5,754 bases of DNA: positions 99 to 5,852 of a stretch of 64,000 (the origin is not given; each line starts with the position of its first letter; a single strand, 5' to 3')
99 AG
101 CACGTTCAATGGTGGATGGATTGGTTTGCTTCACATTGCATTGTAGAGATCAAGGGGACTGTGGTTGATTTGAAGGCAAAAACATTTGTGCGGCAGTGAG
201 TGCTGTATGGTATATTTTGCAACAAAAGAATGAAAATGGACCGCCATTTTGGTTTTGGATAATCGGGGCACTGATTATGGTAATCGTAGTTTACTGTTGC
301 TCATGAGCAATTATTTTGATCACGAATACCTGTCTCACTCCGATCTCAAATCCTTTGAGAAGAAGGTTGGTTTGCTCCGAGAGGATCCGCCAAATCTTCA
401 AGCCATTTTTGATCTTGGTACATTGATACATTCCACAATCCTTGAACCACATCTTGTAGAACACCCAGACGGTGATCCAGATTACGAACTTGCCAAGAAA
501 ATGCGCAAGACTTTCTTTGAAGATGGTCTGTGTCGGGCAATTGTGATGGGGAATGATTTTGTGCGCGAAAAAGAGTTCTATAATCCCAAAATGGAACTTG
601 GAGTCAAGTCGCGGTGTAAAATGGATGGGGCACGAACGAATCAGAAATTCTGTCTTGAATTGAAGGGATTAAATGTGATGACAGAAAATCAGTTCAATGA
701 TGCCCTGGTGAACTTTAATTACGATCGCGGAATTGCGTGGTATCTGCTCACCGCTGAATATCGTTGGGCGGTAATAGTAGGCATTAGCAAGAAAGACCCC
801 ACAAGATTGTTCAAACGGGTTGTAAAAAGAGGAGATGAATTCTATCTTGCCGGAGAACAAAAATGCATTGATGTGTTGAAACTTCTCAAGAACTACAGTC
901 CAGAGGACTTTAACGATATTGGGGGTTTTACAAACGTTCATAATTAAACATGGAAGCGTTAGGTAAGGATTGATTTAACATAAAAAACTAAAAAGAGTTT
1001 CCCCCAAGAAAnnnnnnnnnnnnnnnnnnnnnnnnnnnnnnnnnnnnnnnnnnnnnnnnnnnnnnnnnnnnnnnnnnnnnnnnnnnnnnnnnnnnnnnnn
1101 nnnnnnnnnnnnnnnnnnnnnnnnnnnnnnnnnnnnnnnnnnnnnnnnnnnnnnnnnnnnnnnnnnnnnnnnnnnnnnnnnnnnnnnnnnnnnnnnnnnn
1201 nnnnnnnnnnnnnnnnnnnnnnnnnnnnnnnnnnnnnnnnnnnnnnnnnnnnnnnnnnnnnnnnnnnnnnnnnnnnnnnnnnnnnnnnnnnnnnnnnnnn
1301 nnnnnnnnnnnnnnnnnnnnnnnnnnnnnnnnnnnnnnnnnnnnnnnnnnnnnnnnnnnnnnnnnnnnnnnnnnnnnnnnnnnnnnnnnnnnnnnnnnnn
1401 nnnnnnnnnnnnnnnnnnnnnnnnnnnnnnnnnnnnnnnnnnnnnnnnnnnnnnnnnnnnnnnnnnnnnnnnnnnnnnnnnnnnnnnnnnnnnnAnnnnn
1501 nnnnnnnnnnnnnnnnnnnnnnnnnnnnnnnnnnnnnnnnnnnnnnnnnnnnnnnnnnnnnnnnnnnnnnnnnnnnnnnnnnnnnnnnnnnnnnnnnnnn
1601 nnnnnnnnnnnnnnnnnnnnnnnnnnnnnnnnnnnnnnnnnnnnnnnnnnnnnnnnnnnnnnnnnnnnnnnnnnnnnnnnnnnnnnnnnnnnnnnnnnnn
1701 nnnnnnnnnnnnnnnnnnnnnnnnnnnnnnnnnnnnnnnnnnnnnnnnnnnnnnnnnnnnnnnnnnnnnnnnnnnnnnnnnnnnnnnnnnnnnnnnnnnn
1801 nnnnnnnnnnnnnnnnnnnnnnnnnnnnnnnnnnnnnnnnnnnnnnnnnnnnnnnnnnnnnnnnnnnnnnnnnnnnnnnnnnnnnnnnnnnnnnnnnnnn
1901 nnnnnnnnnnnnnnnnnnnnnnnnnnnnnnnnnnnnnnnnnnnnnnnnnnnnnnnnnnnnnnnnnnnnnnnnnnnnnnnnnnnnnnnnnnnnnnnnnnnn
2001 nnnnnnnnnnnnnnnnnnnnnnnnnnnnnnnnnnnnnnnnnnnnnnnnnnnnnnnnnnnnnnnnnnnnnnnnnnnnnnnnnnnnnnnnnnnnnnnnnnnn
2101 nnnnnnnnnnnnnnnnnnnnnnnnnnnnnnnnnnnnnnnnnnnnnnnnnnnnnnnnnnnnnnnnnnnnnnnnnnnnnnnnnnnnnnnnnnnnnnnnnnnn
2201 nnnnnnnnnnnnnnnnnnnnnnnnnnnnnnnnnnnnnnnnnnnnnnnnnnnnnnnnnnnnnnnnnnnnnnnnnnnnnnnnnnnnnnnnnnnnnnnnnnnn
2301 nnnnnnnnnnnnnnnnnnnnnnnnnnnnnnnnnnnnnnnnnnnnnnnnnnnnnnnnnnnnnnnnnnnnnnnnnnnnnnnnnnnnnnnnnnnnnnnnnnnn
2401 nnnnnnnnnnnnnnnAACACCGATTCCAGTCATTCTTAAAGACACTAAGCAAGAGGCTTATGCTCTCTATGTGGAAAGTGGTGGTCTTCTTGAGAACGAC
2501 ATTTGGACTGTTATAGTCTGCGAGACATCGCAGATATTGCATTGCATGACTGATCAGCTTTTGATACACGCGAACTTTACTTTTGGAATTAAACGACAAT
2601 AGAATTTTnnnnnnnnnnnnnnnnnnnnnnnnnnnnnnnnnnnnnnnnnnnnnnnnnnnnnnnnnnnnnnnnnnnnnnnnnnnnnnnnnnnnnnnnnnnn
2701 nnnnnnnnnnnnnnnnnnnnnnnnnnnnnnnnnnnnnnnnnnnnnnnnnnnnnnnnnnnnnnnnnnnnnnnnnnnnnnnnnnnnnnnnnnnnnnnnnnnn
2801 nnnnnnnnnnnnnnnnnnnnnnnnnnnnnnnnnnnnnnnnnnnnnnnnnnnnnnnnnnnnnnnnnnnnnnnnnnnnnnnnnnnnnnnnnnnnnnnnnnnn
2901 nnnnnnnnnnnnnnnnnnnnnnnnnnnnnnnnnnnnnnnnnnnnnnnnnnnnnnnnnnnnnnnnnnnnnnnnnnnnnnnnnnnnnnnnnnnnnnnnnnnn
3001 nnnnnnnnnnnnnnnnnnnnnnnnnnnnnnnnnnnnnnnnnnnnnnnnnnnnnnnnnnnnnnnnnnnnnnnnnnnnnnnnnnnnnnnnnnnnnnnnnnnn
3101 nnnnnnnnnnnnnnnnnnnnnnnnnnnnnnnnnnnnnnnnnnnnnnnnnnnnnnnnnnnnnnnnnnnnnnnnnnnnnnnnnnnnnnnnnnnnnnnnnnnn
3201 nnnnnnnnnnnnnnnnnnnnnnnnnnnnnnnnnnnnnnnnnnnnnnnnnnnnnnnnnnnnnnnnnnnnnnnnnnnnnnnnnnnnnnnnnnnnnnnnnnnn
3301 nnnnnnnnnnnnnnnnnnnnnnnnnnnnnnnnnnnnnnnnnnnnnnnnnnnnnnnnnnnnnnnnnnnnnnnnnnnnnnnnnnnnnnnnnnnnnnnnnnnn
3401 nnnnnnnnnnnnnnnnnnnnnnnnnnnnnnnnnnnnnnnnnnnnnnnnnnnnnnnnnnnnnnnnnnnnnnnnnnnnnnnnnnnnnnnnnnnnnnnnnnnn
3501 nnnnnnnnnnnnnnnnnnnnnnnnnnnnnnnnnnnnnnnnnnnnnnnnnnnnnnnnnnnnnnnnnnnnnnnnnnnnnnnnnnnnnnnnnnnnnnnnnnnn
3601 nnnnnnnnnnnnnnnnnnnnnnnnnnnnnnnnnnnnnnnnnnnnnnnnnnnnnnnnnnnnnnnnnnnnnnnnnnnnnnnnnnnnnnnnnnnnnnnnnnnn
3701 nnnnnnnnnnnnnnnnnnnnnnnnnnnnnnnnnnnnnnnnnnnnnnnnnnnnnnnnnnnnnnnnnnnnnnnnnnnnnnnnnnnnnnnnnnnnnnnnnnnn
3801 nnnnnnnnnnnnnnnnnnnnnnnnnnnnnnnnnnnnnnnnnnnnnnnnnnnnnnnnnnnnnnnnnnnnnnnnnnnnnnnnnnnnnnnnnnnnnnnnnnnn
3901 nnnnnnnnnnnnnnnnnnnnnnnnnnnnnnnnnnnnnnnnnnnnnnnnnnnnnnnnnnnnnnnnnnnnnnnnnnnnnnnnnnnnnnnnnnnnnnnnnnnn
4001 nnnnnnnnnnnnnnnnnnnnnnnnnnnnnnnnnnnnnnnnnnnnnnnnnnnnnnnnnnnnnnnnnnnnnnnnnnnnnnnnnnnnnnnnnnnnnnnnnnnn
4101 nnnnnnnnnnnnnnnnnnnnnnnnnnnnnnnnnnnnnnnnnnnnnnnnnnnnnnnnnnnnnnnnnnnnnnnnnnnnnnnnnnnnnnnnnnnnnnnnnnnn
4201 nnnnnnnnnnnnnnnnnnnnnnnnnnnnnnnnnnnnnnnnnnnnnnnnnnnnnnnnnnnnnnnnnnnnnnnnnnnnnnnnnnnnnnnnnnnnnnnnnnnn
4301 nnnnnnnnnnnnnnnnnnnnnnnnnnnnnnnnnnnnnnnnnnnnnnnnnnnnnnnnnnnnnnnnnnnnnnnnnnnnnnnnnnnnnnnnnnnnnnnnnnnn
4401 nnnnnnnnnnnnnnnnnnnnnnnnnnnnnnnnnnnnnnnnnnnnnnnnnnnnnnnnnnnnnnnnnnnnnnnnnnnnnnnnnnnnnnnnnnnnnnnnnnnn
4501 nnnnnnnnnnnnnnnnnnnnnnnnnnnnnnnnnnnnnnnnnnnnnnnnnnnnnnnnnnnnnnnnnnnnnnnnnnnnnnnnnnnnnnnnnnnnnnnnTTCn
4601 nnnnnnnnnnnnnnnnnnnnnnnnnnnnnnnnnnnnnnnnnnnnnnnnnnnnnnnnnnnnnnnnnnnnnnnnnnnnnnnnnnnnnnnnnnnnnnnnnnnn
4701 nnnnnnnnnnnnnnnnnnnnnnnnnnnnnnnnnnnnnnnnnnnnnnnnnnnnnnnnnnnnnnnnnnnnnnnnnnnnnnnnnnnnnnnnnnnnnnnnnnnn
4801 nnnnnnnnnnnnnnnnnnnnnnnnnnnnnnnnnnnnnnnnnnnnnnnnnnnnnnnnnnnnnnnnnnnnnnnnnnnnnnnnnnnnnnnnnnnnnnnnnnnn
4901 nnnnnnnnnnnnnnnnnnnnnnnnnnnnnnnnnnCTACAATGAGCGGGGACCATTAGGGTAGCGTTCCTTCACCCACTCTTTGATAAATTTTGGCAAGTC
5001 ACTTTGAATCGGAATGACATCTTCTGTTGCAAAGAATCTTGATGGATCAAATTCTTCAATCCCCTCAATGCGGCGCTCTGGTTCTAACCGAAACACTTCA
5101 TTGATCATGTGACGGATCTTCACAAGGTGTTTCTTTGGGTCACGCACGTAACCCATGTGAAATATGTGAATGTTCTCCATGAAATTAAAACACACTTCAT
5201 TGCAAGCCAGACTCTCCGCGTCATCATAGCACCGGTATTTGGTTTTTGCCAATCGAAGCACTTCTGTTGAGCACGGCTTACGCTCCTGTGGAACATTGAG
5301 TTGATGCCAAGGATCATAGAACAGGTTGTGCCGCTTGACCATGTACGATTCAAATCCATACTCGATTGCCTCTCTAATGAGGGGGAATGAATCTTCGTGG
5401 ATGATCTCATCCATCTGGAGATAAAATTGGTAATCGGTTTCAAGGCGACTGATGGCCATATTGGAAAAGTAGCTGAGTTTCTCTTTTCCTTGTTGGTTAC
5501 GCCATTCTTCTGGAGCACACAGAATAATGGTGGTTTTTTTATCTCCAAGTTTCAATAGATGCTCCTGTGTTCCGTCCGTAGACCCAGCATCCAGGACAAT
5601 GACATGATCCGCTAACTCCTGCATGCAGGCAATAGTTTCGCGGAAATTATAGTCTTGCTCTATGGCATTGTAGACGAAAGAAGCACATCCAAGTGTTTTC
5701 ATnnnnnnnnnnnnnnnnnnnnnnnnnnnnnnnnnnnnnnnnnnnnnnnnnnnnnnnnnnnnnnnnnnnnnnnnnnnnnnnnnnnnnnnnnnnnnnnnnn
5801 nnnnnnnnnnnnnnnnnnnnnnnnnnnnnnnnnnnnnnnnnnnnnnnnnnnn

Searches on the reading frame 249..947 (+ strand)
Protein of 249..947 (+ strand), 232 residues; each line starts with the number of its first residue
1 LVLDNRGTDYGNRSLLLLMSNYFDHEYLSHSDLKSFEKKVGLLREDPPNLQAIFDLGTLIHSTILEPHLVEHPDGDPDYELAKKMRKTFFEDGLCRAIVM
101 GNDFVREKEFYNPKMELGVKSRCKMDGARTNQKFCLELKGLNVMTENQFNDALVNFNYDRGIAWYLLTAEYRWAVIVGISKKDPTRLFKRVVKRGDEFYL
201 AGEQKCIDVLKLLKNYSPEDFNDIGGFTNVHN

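Call 77: search_protein_families(library=pfam, alignment_id=A4, max_evalue=0.001)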
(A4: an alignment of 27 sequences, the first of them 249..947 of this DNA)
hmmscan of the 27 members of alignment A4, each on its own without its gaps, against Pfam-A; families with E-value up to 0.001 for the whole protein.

A. member 1, window:249-947:+ (232 aa): 1 family
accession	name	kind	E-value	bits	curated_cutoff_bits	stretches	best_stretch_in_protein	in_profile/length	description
PF12684.13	DUF3799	-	2.9e-08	34.2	26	1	77-168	70-163/233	PDDEXK-like domain of unknown function (DUF3799)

B. families by the number of members that match (of 27 scanned): 9 families
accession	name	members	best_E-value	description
PF00118.29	Cpn60_TCP1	1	4.1e-61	TCP-1/cpn60 chaperonin family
PF00436.31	SSB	1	3.6e-33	Single-strand binding protein family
PF00145.23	DNA_methylase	1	2.8e-27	C-5 cytosine-specific DNA methylase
PF09643.15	YopX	1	5.2e-19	YopX protein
PF00166.26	Cpn10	1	9.9e-19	Chaperonin 10 Kd subunit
PF01145.31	Band_7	1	4.7e-14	SPFH domain / Band 7 family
PF13392.12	HNH_3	1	3.1e-09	HNH endonuclease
PF12684.13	DUF3799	1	2.9e-08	PDDEXK-like domain of unknown function (DUF3799)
PF23587.1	SH3_KALRN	1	0.00099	Kalirin, SH3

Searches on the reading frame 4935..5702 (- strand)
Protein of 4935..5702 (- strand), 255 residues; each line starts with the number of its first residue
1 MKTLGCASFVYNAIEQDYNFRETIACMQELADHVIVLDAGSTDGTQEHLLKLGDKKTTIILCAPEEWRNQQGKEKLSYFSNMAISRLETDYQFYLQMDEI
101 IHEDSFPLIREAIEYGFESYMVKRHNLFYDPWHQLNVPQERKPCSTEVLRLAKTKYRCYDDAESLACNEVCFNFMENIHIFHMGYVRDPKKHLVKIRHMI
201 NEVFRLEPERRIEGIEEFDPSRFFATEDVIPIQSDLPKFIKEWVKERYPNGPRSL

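Call 68: search_protein_families(library=pfam, proteins=[window:4935-5702:-], max_evalue=0.01)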
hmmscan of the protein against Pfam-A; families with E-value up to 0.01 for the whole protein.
window:4935-5702:- (255 aa): 2 families
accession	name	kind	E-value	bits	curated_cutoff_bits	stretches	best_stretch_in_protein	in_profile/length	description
PF13704.12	Glyco_tranf_2_4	-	2.6e-06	28.3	27.5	1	21-105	8-88/98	Glycosyl transferase family 2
PF00535.33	Glycos_transf_2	-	0.00081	19.8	23.3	1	21-138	14-129/168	Glycosyl transferase family 2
